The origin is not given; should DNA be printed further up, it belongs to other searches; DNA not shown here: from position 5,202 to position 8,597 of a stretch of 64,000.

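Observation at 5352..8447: ECF sigma factor, transmembrane helix and BNR propeller encoded as one polypeptide; a paralog is truncated at the window start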

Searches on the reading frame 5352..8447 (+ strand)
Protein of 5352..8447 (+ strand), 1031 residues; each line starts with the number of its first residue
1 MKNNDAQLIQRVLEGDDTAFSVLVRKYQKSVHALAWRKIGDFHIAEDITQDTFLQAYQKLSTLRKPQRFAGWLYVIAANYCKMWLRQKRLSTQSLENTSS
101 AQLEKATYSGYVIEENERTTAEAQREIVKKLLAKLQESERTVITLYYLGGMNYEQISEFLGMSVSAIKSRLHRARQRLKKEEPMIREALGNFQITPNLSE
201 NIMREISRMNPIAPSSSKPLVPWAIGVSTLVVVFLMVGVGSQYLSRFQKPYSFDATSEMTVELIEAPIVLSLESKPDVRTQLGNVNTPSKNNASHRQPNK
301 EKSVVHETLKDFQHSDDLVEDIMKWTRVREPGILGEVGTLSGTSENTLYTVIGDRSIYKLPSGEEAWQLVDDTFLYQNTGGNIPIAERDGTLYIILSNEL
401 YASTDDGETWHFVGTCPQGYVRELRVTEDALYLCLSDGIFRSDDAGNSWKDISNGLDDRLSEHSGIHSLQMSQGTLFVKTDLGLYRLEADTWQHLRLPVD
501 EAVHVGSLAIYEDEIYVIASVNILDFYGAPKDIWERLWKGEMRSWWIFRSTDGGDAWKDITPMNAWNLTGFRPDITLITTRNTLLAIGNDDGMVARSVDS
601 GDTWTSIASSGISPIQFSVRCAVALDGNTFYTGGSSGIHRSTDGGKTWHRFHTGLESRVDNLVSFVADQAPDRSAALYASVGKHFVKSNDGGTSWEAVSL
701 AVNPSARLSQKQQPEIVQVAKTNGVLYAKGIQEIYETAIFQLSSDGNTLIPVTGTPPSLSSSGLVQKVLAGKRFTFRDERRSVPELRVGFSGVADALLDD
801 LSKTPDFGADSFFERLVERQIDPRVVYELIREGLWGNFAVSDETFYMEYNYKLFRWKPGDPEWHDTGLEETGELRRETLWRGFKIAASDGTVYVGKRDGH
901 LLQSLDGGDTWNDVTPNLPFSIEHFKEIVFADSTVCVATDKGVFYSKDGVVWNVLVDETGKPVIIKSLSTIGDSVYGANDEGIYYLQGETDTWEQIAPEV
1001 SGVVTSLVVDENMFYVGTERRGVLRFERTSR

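Call 4: search_protein_families(library=pfam, proteins=[window:5352-8447:+], max_evalue=0.01)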
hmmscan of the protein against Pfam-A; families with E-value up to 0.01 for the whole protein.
window:5352-8447:+ (1031 aa): 10 families
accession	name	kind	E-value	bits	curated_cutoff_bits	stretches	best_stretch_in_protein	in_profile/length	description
PF08281.18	Sigma70_r4_2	-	5.5e-16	58.4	25.7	1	126-178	2-54/54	Sigma-70, region 4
PF15902.12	Sortilin-Vps10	-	2.7e-14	53.2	33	1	638-709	3-69/446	Sortilin, neurotensin receptor 3,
PF04542.20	Sigma70_r2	-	4.6e-14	52.4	24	1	23-89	1-69/71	Sigma-70 region 2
PF04545.22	Sigma70_r4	-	2.3e-13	49.9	24.1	1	131-180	1-50/50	Sigma-70, region 4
PF14870.12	PSII_BNR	-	4.1e-09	36.5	27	1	893-1022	33-166/303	Photosynthesis system II assembly factor YCF48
PF07638.17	Sigma70_ECF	-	4.3e-08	33.7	21.1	1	6-181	5-182/185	ECF sigma factor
PF19755.4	DUF6242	-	1.7e-07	31.8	29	0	390-449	153-217/217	Domain of unknown function (DUF6242)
PF23366.1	Beta-prop_HVO_0234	-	5.7e-05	23.3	27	0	445-503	172-228/274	HVO_0234-like, beta propeller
PF02012.26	BNR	-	0.00096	19.2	27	0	640-650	2-12/12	BNR/Asp-box repeat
PF24316.1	Tli3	-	0.002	18.9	27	0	627-715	28-114/129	T6SS Tli3 immunity protein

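Call 5: search_protein_families(library=ncbifam, proteins=[window:5352-8447:+], max_evalue=0.01)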
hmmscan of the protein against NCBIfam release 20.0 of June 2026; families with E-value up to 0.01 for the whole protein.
window:5352-8447:+ (1031 aa): 103 families (the best 25 are shown)
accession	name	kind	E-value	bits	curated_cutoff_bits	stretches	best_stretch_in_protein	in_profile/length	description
TIGR02939.1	RpoE_Sigma70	equivalog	6.5e-32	111.1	236.15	1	3-180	5-184/190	RNA polymerase sigma factor RpoE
NF045728.1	glycosyl_F510_1955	equivalog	1.8e-31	109.3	175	3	595-728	75-202/246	F510_1955 family glycosylhydrolase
NF007223.0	PRK09641.1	equivalog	6.4e-31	107.6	209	1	2-181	2-183/187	RNA polymerase sigma factor SigW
TIGR02937.1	sigma70-ECF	superfamily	8.9e-29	100.2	42.9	1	19-181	2-164/165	sigma-70 family RNA polymerase sigma factor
NF004113.0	PRK05602.1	equivalog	3e-28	98.9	208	1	3-181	30-200/211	RNA polymerase sigma factor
TIGR02950.1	SigM_subfam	subfamily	7.1e-28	97.5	147.95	1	23-180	5-156/159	RNA polymerase sigma factor, SigM family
NF008888.0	PRK11922.1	equivalog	8.2e-28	97.6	204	1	3-181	15-195/231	RNA polymerase sigma factor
NF009171.0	PRK12518.1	equivalog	1.2e-27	97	208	1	3-180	12-182/191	RNA polymerase sigma factor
TIGR02948.1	SigW_bacill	equivalog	1.3e-27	97.1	243.1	1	4-181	4-183/187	RNA polymerase sigma factor SigW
NF009166.1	PRK12513.1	equivalog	1.8e-25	89.8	206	1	3-181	7-185/193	RNA polymerase sigma factor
TIGR02989.1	Sig-70_gvs1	subfamily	1.9e-25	89.6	124.55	1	19-179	2-155/158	RNA polymerase sigma-70 factor, Rhodopirellula/Verrucomicrobium family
NF058625.1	sigma_PG0214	equivalog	6.2e-25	87.9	130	1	18-181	4-160/170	GFO_1088 family ECF-type sigma factor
TIGR02985.1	Sig70_bacteroi1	subfamily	9.9e-25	87.6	126.4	1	19-181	2-161/162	RNA polymerase sigma-70 factor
NF007216.0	PRK09638.1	equivalog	2.9e-24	85.8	194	1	2-181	2-173/180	RNA polymerase sigma factor SigY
NF007225.0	PRK09643.1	equivalog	4.2e-24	85.4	190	1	4-181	13-181/204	RNA polymerase sigma factor SigM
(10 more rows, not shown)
